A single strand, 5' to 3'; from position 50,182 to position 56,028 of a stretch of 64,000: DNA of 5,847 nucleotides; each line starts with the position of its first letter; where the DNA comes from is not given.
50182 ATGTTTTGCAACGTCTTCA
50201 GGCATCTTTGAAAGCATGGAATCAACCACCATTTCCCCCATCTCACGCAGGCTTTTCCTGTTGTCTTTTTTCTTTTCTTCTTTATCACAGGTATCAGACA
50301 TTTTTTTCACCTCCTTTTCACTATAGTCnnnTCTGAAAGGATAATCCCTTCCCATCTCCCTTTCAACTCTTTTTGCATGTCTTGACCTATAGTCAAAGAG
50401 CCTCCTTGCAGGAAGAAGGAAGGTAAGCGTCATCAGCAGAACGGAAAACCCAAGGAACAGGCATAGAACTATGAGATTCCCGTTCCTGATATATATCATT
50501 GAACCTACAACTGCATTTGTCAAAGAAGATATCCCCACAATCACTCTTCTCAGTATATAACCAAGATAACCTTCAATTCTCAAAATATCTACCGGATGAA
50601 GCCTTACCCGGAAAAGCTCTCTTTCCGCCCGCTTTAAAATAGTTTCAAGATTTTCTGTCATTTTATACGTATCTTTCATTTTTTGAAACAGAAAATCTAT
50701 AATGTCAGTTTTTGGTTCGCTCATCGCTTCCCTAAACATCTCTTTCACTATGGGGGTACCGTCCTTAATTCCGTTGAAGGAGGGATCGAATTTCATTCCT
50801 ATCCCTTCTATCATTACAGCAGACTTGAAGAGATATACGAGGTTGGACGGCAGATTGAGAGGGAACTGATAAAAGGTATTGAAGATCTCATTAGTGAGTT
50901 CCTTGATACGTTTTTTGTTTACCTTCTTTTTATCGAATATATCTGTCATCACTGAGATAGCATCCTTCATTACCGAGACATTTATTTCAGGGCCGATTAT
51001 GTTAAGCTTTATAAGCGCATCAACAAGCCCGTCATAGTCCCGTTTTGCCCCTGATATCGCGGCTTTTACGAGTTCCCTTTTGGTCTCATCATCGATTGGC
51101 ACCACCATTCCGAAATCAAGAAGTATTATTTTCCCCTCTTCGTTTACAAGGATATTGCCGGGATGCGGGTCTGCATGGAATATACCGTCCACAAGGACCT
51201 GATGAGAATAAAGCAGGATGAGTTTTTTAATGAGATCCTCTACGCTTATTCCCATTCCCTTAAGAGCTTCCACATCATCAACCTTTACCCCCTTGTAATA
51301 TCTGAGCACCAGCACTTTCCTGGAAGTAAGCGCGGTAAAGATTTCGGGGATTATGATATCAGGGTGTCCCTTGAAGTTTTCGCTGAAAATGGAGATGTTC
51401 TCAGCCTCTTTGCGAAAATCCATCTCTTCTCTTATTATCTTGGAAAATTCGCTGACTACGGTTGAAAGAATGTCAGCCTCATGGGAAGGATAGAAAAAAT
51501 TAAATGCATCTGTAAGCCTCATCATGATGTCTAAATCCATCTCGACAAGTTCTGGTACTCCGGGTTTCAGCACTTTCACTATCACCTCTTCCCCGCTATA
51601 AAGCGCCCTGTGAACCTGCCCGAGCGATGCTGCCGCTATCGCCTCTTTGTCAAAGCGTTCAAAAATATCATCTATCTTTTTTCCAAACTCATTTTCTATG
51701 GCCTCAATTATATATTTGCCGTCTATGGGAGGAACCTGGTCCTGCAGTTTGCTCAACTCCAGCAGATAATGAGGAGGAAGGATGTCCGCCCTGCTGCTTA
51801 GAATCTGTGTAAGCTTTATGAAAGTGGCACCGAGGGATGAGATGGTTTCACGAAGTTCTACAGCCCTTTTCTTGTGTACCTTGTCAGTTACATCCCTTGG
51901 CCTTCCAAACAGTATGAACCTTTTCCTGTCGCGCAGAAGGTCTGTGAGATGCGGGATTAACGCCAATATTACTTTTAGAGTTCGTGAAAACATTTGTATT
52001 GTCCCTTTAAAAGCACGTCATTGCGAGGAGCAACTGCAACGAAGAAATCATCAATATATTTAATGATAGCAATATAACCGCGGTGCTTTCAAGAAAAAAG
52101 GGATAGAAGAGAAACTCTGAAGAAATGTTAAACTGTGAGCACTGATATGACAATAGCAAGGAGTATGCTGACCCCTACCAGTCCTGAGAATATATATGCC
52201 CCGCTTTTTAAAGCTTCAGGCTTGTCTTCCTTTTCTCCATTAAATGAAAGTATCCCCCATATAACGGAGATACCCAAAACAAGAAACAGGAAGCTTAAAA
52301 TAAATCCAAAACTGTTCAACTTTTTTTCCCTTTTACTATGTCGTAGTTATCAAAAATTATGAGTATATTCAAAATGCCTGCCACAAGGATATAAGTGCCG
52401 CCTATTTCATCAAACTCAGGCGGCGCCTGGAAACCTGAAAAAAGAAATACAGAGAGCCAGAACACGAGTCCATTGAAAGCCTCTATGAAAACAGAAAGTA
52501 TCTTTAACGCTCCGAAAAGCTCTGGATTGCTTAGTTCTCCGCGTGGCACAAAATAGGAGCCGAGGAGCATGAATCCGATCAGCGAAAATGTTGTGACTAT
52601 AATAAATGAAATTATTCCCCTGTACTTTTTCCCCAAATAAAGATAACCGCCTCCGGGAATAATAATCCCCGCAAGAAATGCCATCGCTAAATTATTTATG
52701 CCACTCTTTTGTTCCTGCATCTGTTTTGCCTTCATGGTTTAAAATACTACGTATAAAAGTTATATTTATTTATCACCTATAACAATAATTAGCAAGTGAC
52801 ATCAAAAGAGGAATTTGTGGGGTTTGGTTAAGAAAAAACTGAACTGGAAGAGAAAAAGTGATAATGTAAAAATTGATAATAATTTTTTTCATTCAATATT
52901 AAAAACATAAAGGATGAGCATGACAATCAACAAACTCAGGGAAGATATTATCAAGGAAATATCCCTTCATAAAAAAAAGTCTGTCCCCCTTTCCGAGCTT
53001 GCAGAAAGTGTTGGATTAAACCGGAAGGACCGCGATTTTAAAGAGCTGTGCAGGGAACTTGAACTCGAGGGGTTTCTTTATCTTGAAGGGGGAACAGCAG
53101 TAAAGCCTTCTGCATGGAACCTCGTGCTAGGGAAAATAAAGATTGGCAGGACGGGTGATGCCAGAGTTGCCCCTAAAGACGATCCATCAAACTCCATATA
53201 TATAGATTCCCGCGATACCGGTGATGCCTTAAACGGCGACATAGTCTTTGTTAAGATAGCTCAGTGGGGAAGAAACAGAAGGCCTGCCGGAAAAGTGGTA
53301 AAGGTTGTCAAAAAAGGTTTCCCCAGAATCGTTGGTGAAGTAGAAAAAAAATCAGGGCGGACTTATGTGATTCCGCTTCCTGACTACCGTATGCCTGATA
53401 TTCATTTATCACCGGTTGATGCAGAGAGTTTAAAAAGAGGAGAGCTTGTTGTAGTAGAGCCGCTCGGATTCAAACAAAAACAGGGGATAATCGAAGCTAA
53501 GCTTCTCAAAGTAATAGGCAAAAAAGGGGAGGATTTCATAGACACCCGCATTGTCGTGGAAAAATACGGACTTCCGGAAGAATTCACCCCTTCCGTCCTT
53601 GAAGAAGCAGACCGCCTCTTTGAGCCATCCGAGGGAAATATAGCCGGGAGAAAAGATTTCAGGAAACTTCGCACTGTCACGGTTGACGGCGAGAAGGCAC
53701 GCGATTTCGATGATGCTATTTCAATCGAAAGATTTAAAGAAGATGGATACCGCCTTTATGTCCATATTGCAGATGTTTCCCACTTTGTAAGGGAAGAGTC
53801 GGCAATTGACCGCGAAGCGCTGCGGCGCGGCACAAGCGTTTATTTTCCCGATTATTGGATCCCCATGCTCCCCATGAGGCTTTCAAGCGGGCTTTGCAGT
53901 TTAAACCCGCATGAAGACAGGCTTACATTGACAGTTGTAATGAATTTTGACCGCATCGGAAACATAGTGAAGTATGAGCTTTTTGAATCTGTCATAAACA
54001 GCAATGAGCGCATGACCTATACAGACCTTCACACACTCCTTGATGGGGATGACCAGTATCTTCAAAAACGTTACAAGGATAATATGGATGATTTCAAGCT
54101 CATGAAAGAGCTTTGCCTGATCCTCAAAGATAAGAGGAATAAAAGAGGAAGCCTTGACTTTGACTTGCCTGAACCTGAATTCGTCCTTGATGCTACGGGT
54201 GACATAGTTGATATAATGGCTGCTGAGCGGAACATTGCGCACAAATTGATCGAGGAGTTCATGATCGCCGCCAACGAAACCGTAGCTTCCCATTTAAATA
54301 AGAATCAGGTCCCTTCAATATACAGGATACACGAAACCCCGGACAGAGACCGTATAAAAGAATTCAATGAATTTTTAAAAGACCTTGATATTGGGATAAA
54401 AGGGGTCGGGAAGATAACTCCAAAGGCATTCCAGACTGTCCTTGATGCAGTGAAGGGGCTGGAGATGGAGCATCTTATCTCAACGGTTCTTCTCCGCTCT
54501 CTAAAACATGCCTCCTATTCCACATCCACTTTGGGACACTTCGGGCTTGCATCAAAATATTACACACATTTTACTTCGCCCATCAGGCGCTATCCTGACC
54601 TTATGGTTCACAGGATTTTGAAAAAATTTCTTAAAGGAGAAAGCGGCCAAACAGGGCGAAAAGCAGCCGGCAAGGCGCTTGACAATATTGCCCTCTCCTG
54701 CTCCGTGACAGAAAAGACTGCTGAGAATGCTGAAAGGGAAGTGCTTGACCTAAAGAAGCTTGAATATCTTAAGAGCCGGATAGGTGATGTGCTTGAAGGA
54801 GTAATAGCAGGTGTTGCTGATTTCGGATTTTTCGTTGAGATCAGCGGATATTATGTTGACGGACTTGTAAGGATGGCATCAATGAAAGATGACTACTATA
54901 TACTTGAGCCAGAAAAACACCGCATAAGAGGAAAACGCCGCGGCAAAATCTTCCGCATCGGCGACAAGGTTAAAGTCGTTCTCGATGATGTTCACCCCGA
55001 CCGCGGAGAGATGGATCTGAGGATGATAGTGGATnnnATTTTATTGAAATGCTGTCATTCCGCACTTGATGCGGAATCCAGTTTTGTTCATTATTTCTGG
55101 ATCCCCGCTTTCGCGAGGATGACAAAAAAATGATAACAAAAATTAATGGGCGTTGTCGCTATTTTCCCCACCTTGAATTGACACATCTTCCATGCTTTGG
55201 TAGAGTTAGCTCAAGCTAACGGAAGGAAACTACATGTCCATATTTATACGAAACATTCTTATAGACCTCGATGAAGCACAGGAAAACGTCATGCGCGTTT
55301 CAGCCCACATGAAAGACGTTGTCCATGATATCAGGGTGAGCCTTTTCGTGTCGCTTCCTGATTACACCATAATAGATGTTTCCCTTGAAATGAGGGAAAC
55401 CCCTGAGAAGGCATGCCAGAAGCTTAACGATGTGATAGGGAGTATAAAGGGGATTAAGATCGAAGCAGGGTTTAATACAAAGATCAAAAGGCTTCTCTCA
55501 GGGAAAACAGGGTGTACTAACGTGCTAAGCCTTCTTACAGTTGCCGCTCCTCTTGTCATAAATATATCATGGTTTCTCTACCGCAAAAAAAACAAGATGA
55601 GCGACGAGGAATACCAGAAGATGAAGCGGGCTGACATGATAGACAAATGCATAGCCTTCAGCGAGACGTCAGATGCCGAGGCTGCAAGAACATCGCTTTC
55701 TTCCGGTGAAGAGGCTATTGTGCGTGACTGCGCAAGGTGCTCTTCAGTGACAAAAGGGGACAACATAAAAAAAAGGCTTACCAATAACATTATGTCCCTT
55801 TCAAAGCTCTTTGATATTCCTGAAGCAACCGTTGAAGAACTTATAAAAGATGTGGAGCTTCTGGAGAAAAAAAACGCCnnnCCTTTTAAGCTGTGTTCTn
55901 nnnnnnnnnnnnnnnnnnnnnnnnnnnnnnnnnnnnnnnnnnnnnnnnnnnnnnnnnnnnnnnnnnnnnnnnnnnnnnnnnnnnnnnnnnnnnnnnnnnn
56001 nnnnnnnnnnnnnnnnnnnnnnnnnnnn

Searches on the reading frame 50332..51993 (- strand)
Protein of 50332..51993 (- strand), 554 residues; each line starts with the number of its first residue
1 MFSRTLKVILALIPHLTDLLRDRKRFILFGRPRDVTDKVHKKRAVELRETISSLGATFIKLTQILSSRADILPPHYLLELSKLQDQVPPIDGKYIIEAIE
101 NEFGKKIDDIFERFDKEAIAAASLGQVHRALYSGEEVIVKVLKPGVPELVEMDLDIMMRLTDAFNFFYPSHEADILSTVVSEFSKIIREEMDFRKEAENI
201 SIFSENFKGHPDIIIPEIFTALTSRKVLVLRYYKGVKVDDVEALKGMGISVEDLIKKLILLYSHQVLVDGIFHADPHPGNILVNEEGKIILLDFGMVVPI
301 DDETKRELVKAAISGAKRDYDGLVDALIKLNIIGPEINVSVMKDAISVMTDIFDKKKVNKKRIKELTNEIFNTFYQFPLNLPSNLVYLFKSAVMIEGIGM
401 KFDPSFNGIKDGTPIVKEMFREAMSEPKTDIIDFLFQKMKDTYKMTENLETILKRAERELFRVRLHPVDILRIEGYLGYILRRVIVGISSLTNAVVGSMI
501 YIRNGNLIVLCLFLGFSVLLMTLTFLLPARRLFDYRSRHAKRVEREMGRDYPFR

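Call 38: search_protein_families(library=pfam, proteins=[window:50332-51993:-], max_evalue=0.0001)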
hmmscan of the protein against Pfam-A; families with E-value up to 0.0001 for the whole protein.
window:50332-51993:- (554 aa): 1 family
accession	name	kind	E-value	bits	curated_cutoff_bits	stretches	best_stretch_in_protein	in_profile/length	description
PF03109.22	ABC1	-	1.7e-74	250.5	22.9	1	82-325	1-242/244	ABC1 atypical kinase-like domain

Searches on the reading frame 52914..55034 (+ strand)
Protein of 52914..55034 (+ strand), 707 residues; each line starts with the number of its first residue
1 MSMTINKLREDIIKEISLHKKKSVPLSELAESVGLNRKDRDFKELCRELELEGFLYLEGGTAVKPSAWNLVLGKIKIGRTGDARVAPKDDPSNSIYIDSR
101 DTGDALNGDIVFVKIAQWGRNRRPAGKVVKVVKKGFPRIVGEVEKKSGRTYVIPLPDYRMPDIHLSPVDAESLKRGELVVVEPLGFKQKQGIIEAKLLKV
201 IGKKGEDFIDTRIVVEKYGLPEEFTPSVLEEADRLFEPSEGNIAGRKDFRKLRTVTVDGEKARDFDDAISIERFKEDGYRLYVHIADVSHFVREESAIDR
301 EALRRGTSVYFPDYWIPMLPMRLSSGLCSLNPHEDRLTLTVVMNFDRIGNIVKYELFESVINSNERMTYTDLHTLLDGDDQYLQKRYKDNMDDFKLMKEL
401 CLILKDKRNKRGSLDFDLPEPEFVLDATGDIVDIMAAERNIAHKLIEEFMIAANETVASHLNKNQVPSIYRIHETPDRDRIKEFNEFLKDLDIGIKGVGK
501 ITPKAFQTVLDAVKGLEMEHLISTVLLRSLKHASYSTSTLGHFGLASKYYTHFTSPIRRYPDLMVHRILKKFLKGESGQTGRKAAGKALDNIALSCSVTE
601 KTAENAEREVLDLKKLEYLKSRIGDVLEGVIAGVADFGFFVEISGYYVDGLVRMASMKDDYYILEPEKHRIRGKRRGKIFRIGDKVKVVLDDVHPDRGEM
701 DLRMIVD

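Call 38: search_protein_families(library=pfam, proteins=[window:52914-55034:+], max_evalue=0.0001)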
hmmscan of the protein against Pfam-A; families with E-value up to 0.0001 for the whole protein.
window:52914-55034:+ (707 aa): 5 families
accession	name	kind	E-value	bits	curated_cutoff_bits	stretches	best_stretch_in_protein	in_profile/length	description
PF00773.25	RNB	-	4.4e-114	381.6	29.3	1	246-574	1-325/326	RNB domain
PF17876.7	CSD2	-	5.7e-19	68.4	26.2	2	152-224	2-73/74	Cold shock domain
PF00575.29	S1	-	3.8e-11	43.6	22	1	622-703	3-72/74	S1 RNA binding domain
PF08206.17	OB_RNB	-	1.4e-06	28.3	24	1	89-131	16-58/58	Ribonuclease B OB domain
PF25049.1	OB_HELZ2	-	6.4e-05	23.1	29.3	0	79-134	28-87/90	3'-5' exoribonuclease HELZ2, OB-fold domain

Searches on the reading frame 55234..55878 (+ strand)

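Call 38: search_protein_families(library=pfam, proteins=[window:55234-55878:+], max_evalue=0.0001)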
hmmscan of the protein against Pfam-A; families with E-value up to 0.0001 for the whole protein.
window:55234-55878:+ (215 aa): 1 family
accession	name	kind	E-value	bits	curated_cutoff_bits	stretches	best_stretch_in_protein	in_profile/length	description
PF11136.13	DUF2889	-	7.9e-15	55.6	25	1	11-106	25-119/123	Protein of unknown function (DUF2889)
